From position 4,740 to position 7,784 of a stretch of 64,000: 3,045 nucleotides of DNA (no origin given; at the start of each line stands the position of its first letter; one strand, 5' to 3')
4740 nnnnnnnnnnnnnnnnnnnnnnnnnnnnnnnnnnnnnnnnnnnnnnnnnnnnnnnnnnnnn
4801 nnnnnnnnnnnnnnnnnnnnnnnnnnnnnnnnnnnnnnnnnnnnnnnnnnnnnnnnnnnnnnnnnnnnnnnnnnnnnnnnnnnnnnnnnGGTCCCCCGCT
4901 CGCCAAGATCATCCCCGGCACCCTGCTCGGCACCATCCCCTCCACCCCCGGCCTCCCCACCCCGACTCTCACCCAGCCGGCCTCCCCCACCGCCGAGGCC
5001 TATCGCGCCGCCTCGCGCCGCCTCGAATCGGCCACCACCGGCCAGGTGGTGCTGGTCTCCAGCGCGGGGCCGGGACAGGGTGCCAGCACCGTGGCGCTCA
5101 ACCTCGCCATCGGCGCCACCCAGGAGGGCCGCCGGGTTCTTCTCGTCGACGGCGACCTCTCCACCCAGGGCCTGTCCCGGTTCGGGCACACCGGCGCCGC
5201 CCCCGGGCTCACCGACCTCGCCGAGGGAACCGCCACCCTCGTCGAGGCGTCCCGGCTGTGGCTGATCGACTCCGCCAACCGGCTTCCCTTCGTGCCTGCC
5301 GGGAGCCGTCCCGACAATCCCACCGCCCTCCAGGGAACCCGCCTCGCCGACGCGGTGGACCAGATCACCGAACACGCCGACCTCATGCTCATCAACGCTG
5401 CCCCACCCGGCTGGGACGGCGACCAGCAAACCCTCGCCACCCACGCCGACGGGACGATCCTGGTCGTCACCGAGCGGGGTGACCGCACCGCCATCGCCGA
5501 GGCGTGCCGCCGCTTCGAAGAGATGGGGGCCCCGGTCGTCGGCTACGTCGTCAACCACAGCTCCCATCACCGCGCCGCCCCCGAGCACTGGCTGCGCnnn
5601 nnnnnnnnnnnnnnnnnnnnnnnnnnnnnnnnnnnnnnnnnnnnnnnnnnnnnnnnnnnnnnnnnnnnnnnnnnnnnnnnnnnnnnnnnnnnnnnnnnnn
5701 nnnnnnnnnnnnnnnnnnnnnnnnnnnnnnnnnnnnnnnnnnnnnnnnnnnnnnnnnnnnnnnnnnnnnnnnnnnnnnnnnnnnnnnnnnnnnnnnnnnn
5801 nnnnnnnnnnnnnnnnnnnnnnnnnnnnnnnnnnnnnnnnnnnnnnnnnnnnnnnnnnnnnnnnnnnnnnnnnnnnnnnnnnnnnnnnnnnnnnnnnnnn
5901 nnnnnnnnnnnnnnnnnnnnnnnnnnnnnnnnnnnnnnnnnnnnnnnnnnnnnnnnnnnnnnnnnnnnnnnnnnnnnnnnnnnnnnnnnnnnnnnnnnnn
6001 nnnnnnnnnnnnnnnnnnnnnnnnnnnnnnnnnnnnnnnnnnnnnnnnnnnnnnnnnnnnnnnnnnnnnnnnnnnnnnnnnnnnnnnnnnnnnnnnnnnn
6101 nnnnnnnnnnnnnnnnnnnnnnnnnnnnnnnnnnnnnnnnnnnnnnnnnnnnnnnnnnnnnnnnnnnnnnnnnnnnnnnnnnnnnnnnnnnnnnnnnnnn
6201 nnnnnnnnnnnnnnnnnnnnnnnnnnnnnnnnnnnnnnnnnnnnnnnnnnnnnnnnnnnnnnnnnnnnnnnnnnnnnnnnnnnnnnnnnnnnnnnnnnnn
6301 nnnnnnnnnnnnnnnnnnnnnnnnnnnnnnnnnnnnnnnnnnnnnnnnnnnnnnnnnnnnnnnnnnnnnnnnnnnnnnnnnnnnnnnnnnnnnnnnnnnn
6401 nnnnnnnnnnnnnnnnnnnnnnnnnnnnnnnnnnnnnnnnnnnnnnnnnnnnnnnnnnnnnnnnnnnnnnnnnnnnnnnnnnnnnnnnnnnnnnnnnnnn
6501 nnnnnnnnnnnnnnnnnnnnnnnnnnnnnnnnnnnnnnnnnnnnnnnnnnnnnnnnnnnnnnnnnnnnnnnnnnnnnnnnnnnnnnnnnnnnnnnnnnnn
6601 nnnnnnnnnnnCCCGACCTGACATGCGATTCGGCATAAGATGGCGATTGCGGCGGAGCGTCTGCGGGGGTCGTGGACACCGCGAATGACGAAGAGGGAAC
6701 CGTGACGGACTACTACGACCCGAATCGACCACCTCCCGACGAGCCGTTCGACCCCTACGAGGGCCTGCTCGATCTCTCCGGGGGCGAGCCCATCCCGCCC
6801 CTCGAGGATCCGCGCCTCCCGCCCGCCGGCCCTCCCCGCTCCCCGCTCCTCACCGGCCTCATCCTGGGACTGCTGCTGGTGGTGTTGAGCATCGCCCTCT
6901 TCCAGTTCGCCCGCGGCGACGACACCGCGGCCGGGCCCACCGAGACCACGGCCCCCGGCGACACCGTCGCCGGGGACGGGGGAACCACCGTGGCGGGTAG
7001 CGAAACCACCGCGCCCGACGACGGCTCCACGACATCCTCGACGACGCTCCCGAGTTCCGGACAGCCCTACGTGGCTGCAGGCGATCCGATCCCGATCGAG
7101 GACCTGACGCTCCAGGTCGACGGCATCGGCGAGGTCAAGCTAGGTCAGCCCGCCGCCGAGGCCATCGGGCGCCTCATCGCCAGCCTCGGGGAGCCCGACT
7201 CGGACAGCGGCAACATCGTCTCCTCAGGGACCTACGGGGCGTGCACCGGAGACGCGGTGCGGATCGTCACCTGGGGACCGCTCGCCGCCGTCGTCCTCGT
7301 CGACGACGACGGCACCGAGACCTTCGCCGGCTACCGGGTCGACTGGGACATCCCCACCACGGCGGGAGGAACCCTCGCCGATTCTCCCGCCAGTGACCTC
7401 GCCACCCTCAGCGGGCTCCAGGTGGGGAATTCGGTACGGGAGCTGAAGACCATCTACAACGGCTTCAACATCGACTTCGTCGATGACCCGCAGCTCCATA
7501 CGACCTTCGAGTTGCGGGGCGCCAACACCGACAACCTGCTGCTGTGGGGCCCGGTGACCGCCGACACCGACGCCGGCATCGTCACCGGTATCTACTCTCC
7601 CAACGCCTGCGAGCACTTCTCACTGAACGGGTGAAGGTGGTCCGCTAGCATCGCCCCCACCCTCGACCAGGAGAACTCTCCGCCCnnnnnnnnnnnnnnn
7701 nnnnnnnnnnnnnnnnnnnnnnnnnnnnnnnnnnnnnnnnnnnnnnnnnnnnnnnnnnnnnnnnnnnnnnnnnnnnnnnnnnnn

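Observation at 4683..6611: Fusion of a doubly degenerate BY-kinase/CpsD-like P-loop domain to an LCP (LytR-CpsA-Psr) domain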

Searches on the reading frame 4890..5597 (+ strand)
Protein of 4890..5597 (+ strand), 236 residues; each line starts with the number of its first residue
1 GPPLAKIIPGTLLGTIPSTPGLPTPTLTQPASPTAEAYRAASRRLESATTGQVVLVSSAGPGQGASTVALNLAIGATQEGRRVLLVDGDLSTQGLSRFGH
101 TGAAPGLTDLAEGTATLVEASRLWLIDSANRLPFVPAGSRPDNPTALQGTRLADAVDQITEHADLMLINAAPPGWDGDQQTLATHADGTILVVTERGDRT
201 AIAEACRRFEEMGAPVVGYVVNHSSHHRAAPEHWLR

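Call 48: search_protein_representatives(protein=window:4890-5597:+)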
Query: 236 residues. Proteins with E-value up to 0.001 (for the whole library): 44531; up to 1e-10: 10599; up to 1e-30: 18. The best 150 are listed.
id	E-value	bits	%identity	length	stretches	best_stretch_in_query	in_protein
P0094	7.8e-57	208.8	52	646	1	11-225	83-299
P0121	1.3e-55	204.8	52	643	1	7-227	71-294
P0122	2.1e-55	204.2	49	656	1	3-224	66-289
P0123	2.1e-54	200.9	47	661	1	1-236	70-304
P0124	1.2e-51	191.8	46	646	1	5-222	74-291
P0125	5.6e-49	183.2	47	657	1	13-225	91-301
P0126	5.1e-45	170.2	45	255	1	6-224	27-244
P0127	2.4e-44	168.0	51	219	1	56-225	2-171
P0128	2.8e-43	164.5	43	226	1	14-223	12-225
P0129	2.0e-41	158.4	43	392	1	11-225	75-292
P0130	5.2e-39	150.5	47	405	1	43-209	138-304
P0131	3.0e-38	148.1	48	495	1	84-236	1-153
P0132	2.9e-37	144.8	40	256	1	4-220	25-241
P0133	5.4e-37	144.0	51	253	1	2-159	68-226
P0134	6.6e-36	140.4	40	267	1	14-221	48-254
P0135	1.5e-35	139.2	43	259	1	12-224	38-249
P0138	1.4e-30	122.9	42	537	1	11-226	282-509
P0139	3.4e-27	111.9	38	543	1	10-229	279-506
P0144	6.1e-25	104.5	35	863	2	13-214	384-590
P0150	7.9e-24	100.9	37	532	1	26-228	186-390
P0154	1.2e-23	100.2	38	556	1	11-225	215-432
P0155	3.1e-23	98.9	34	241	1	8-222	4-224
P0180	8.1e-22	94.3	36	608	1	22-229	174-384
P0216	6.5e-21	91.3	36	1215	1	27-223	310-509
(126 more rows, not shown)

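Call 51: find_encoding_contigs(protein=P0126, flank=8000, max_places=3)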
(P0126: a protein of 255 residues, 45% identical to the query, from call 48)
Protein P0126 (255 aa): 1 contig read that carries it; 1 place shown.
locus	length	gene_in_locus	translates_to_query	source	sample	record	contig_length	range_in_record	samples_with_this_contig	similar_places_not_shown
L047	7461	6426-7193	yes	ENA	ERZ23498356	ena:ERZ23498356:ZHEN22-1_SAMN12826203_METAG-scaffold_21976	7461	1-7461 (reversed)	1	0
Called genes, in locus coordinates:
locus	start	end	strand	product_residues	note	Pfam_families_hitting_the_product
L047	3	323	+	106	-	?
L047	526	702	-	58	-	-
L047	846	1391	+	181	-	PF18306:LDcluster4, PF03641:Lysine_decarbox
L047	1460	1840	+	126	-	-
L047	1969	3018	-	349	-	PF00140:Sigma70_r1_2, PF04542:Sigma70_r2, PF04539:Sigma70_r3, PF04545:Sigma70_r4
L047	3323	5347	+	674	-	PF03190:Thioredox_DsbH, PF13899:Thioredoxin_7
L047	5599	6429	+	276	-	-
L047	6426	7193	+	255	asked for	-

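Call 52: find_encoding_contigs(protein=P0132, flank=8000, max_places=3)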
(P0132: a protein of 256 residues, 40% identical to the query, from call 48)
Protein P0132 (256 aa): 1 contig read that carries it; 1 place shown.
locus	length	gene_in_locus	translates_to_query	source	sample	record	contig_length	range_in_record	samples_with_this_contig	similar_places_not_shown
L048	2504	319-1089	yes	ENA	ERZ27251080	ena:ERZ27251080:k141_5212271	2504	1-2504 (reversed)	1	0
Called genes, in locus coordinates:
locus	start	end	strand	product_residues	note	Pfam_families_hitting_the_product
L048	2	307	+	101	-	?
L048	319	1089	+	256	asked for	-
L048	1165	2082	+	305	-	-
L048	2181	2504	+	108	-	?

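Call 53: find_encoding_contigs(protein=P0135, flank=8000, max_places=3)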
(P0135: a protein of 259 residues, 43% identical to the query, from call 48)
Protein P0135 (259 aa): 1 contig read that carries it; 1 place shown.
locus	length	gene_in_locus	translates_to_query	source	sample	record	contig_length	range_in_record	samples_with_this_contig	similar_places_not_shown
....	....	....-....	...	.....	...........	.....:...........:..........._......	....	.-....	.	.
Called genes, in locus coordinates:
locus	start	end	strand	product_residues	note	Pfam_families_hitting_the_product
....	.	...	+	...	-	?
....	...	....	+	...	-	-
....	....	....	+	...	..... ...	-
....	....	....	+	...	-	-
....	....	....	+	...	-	-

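Call 54: find_encoding_contigs(protein=P0134, flank=8000, max_places=3)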
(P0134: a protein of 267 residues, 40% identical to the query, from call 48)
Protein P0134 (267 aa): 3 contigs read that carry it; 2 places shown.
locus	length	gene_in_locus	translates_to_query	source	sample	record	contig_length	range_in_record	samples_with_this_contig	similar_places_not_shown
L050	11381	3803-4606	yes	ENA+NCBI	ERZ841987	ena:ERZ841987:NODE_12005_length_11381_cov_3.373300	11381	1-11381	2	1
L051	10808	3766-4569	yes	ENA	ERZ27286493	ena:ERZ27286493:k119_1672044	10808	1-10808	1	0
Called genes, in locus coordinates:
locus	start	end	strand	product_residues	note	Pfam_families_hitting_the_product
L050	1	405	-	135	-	?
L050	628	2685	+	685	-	PF03190:Thioredox_DsbH, PF13899:Thioredoxin_7 (weak)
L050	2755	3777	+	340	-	-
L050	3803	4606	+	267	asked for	-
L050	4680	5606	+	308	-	-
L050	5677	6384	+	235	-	-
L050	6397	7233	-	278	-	PF09678:Caa3_CtaG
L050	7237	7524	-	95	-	PF03626:COX4_pro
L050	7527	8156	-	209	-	PF00510:COX3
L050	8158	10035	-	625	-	PF00115:COX1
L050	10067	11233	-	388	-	PF02790:COX2_TM, PF00116:COX2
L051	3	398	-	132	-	?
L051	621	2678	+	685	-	PF03190:Thioredox_DsbH, PF13899:Thioredoxin_7 (weak)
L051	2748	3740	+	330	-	-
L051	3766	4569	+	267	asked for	-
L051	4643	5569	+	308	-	-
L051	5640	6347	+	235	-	-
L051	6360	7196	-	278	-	PF09678:Caa3_CtaG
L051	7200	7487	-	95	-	PF03626:COX4_pro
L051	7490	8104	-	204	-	PF00510:COX3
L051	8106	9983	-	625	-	PF00115:COX1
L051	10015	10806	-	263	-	?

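Call 60: search_protein_families(library=ncbifam, proteins=[P0134, P0126], max_evalue=0.01)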
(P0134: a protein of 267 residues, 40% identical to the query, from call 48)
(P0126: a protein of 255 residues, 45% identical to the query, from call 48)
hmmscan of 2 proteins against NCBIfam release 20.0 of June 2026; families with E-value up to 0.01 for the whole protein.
P0134 (267 aa): 10 families
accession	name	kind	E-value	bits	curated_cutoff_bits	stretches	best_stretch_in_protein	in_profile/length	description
TIGR01007.1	eps_fam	subfamily_domain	3.1e-11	43.2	108.05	1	87-254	19-187/204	polysaccharide biosynthesis tyrosine autokinase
TIGR03029.1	EpsG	equivalog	3.3e-08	33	313.8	1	85-253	103-271/274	chain length determinant protein tyrosine kinase EpsG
TIGR03018.1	pepcterm_TyrKin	hypoth_equivalog_domain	9.9e-08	31.6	230.65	1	73-244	16-197/207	XrtA-associated tyrosine autokinase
TIGR01969.1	minD_arch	subfamily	5.2e-07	29.1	201.75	1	93-253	8-166/251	cell division ATPase MinD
TIGR03815.1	CpaE_hom_Actino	equivalog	6.6e-06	25.5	154.45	1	83-215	109-242/340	septum site-determining protein Ssd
TIGR01005.1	eps_transp_fam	subfamily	2.2e-05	22.9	411.7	1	33-221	499-681/754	exopolysaccharide transport protein family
NF008568.0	PRK11519.1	equivalog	0.00048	18.4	1068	1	85-263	526-703/720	tyrosine-protein kinase Wzc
NF007350.0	PRK09841.1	equivalog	0.0013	16.9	1248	1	83-265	529-711/726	tyrosine-protein kinase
NF004629.0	PRK05973.1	equivalog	0.0023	17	156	1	77-134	56-112/237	DNA helicase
NF041136.1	MrpORP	equivalog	0.0052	16.1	450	0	89-134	9-54/365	iron-sulfur cluster carrier protein MrpORP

P0126 (255 aa): 10 families
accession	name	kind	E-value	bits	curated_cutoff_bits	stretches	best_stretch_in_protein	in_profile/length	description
TIGR01007.1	eps_fam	subfamily_domain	1.3e-17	64.1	108.05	1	72-242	17-188/204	polysaccharide biosynthesis tyrosine autokinase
TIGR03029.1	EpsG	equivalog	5.6e-12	45.4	313.8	1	71-240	102-271/274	chain length determinant protein tyrosine kinase EpsG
TIGR03018.1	pepcterm_TyrKin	hypoth_equivalog_domain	7.2e-12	45.1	230.65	1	69-228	32-195/207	XrtA-associated tyrosine autokinase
NF008568.0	PRK11519.1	equivalog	3.6e-11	42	1068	1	68-213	522-666/720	tyrosine-protein kinase Wzc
TIGR03815.1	CpaE_hom_Actino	equivalog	3.9e-10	39.4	154.45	1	63-224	100-262/340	septum site-determining protein Ssd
NF007350.0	PRK09841.1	equivalog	9.9e-10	37.2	1248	1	54-243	513-702/726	tyrosine-protein kinase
TIGR01969.1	minD_arch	subfamily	1.1e-09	37.8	201.75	1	83-241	11-167/251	cell division ATPase MinD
TIGR01005.1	eps_transp_fam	subfamily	2.5e-09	35.9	411.7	1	56-191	530-664/754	exopolysaccharide transport protein family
NF041546.1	ParA_partition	equivalog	9.3e-05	22.1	180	1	84-113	11-40/203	ParA family partition ATPase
TIGR01968.1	minD_bact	equivalog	0.00048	19.6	212.9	1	73-213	2-141/261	septum site-determining protein MinD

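Call 71: search_protein_families(library=pfam, proteins=[P0180, P0150, P0154, P0144, P0216, P0138, P0139, P0125, P0134, P0155], max_evalue=0.001)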
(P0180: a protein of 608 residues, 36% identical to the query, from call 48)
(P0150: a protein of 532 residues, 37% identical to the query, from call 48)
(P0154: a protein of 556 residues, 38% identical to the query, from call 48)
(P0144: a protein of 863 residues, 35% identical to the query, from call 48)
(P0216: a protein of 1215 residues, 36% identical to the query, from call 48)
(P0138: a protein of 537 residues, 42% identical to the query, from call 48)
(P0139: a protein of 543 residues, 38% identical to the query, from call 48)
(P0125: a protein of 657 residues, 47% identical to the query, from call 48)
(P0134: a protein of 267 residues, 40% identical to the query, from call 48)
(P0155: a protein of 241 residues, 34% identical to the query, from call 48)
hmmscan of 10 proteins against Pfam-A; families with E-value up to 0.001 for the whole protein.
P0180 (608 aa): 7 families
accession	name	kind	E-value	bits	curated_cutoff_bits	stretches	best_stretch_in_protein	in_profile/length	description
PF10609.15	ParA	-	4.9e-14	52.8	27.1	1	207-377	4-173/246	NUBPL iron-transfer P-loop NTPase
PF13614.12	AAA_31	-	1e-13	52.1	27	1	207-347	2-147/177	AAA domain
PF09140.17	MipZ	-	2.2e-10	40.8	20.7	1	208-344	2-126/262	ATPase MipZ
PF01656.29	CbiA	-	2.1e-07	31.4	25.4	1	210-382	2-86/125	CobQ/CobB/MinD/ParA nucleotide binding domain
PF06564.18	CBP_BcsQ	-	8.6e-05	22.6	21.3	1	212-350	7-148/234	Cellulose biosynthesis protein BcsQ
PF13464.11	RodZ_C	-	0.00033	21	23.9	0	536-595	9-71/72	RodZ C-terminal domain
PF13481.12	AAA_25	-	0.00071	19.7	27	0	205-333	31-160/195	AAA domain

P0150 (532 aa): 10 families
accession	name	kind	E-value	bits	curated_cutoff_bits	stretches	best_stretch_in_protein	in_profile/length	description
PF13614.12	AAA_31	-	7.7e-13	49.2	27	1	216-374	3-167/177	AAA domain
PF01656.29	CbiA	-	1.4e-12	48.1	25.4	1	218-390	2-87/125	CobQ/CobB/MinD/ParA nucleotide binding domain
PF10609.15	ParA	-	1.6e-09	38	27.1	1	216-384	5-173/246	NUBPL iron-transfer P-loop NTPase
PF00142.24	Fer4_NifH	-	2.8e-06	27.4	25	0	223-256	8-41/271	4Fe-4S iron sulfur cluster binding proteins, NifH/frxC family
PF09140.17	MipZ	-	4e-06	26.8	20.7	1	216-333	2-109/262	ATPase MipZ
PF25199.1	nSTAND_NTPase5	-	4.6e-05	23.7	34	1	178-259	5-86/145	Novel STAND NTPase 5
PF00448.28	SRP54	-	6.3e-05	23.1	22.7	1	223-256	9-42/196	SRP54-type protein, GTPase domain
PF02374.21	ArsA_ATPase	-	7.8e-05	22.5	24.3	1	218-252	4-38/305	Anion-transporting ATPase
PF13807.11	GNVR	-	0.00021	21.5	27.7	1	109-146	44-81/82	G-rich domain on putative tyrosine kinase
PF06564.18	CBP_BcsQ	-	0.00058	19.9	21.3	0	217-366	4-157/234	Cellulose biosynthesis protein BcsQ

P0154 (556 aa): 6 families
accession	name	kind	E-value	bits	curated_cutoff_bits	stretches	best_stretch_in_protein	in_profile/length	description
PF10609.15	ParA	-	1.6e-12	47.9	27.1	1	261-430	4-174/246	NUBPL iron-transfer P-loop NTPase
PF13614.12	AAA_31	-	8e-11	42.6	27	1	261-415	2-163/177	AAA domain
PF01656.29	CbiA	-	5.3e-09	36.5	25.4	1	265-434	3-86/125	CobQ/CobB/MinD/ParA nucleotide binding domain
PF02706.20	Wzz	-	1.8e-08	35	25.5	1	6-89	8-91/91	Chain length determinant protein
PF09140.17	MipZ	-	3.9e-05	23.5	20.7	1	264-376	4-107/262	ATPase MipZ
PF13500.12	AAA_26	-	0.00087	19.6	27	0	394-435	130-171/198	AAA domain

P0144 (863 aa): 6 families
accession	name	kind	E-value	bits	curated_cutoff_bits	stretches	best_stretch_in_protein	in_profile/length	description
PF01656.29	CbiA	-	1.5e-17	64.1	25.4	2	435-483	3-50/125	CobQ/CobB/MinD/ParA nucleotide binding domain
PF13614.12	AAA_31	-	7.1e-16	59.1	27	2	631-775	14-163/177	AAA domain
PF10609.15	ParA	-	1.9e-13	50.9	27.1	2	432-483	5-56/246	NUBPL iron-transfer P-loop NTPase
PF09140.17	MipZ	-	7.6e-11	42.2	20.7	1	441-550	11-109/262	ATPase MipZ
PF00448.28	SRP54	-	6.3e-05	23.1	22.7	0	441-489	11-60/196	SRP54-type protein, GTPase domain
PF13500.12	AAA_26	-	9.4e-05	22.8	27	0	755-792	131-168/198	AAA domain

P0216 (1215 aa): 7 families
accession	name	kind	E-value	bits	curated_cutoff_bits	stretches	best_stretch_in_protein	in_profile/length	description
PF13614.12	AAA_31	-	5.1e-12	46.5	27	1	338-497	2-166/177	AAA domain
PF01656.29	CbiA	-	1.2e-09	38.6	25.4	1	342-513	3-86/125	CobQ/CobB/MinD/ParA nucleotide binding domain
PF10609.15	ParA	-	1.6e-09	38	27.1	1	338-508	4-173/246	NUBPL iron-transfer P-loop NTPase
PF09140.17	MipZ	-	1.3e-06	28.4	20.7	1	342-392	5-55/262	ATPase MipZ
PF02706.20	Wzz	-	4.3e-05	24.2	25.5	1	8-100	2-90/91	Chain length determinant protein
PF00142.24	Fer4_NifH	-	0.00044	20.2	25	0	347-378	9-40/271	4Fe-4S iron sulfur cluster binding proteins, NifH/frxC family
PF13807.11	GNVR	-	0.0005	20.4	27.7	0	218-266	31-79/82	G-rich domain on putative tyrosine kinase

P0138 (537 aa): 5 families
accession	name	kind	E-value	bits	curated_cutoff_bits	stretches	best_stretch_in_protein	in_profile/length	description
PF13614.12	AAA_31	-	5.5e-11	43.2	27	1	334-477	2-148/177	AAA domain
PF01656.29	CbiA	-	3.7e-07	30.6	25.4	1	337-376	2-41/125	CobQ/CobB/MinD/ParA nucleotide binding domain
PF10609.15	ParA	-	4.4e-07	30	27.1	1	334-463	4-129/246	NUBPL iron-transfer P-loop NTPase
PF09140.17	MipZ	-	1.1e-05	25.3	20.7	1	335-473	2-126/262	ATPase MipZ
PF02706.20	Wzz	-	0.00095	19.9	25.5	0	16-88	10-80/91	Chain length determinant protein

P0139 (543 aa): 4 families
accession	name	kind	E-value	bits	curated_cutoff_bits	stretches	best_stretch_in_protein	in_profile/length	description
PF01656.29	CbiA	-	4.8e-09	36.7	25.4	1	331-506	2-88/125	CobQ/CobB/MinD/ParA nucleotide binding domain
PF13614.12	AAA_31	-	3.2e-07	30.9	27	1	339-482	13-160/177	AAA domain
PF09140.17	MipZ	-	7.1e-05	22.7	20.7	0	337-374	10-47/262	ATPase MipZ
PF10609.15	ParA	-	0.00075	19.4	27.1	0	330-380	6-56/246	NUBPL iron-transfer P-loop NTPase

P0125 (657 aa): 5 families
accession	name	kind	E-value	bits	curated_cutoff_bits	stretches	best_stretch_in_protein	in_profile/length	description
PF03816.19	LytR_cpsA_psr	-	6.4e-26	91.7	24.6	1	407-568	2-149/150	LytR_cpsA_psr family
PF13614.12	AAA_31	-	0.00013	22.4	27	0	138-249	12-128/177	AAA domain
PF10609.15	ParA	-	0.00016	21.7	27.1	1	129-298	5-173/246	NUBPL iron-transfer P-loop NTPase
PF09140.17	MipZ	-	0.00024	21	20.7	0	130-248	3-109/262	ATPase MipZ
PF01656.29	CbiA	-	0.0008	19.8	25.4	0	131-265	2-54/125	CobQ/CobB/MinD/ParA nucleotide binding domain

P0134 (267 aa): 0 families

P0155 (241 aa): 0 families

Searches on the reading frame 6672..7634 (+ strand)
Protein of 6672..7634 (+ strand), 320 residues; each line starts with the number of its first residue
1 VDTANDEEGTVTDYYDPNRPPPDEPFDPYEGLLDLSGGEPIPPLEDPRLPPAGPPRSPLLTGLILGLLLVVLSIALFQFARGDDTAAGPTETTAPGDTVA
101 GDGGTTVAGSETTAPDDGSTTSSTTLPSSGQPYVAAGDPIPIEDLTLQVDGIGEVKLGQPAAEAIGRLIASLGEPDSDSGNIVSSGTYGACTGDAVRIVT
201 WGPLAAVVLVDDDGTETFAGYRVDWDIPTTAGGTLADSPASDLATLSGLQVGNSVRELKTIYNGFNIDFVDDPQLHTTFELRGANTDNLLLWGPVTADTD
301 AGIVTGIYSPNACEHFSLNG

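Call 4: search_protein_families(library=pfam, proteins=[window:6672-7634:+], max_evalue=0.01)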
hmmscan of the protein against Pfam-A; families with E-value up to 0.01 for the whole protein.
window:6672-7634:+ (320 aa): 1 family
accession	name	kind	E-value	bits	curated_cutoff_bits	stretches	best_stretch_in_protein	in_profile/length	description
PF21827.1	New_glue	-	0.003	17.7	31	1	67-128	7-65/94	New glue protein family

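Call 5: search_protein_families(library=ncbifam, proteins=[window:6672-7634:+], max_evalue=0.01)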
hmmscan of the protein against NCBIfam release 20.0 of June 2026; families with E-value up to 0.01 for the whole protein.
window:6672-7634:+ (320 aa): 0 families

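Call 57: find_homologous_proteins(query=window:6672-7631:+, max_evalue=0.001)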
Query window:6672-7631:+ (320 aa): 417 proteins with E <= 0.001 among 8000 candidates; the best 120 are listed.
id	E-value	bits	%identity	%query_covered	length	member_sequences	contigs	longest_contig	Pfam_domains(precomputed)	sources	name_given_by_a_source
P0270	2.1e-206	703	100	100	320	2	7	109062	-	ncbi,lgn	-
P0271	5.6e-173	593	86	100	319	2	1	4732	-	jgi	-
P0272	8.9e-167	573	86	97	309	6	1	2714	-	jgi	-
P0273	2.8e-132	459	71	97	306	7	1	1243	-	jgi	-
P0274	1.1e-90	322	55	97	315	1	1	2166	-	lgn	-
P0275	9.2e-89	316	54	96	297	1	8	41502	-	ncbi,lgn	-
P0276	1.2e-88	316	54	96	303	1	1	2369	-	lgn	-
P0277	1.8e-88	315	53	94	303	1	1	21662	-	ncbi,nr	ncbi:MAG: hypothetical protein U9N84_13675 [Actinomycetota bacterium]|nr:hypothetical protein [Actin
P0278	2.0e-88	315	53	90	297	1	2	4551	-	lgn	-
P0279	2.5e-88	315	53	96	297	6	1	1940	-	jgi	jgi:hypothetical protein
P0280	3.7e-88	314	55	92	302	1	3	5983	-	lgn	-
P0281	5.4e-88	314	54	97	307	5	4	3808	-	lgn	-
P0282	6.0e-88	313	53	90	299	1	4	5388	-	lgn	-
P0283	1.4e-87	312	53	95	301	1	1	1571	-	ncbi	-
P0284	1.5e-87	312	54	90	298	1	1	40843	-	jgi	-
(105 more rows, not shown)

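Call 60: search_protein_families(library=ncbifam, proteins=[window:6672-7631:+], max_evalue=0.01)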
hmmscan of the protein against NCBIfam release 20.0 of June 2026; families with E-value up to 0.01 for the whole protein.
window:6672-7631:+ (320 aa): 0 families

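Call 66: predict_structure(alignment_id=A2)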
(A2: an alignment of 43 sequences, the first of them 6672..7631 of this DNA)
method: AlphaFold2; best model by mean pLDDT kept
length: 320 residues; sequences in the alignment: 43
mean_pLDDT: 80.9   pTM: 0.62
mean pLDDT of the five models: 80.9, 80.7, 80.7, 80.7, 80.5
residues with pLDDT >= 90: 172; 70-90: 56; 50-70: 59; < 50: 33
segments of 3 or more residues with pLDDT < 50: 86-100, 108-113, 115-123
pLDDT, mean of each block of 10 residues (from residue 1): 54 60 70 64 78 73 88 83 51 44 49 42 60 95 96 97 98 95 93 95 96 94 86 77 96 97 97 95 95 97 97 78
secondary structure, 60 per line:
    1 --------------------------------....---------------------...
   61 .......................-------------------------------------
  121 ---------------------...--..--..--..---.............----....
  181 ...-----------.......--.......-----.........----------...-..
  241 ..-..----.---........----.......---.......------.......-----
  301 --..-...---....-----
elements in order: H33-36 H58-83 H161-172 E177-183 E195-201 E204-210 E216-224 H239-242 H255-261 E266-272 E276-282 E289-295 E306-308 H312-315
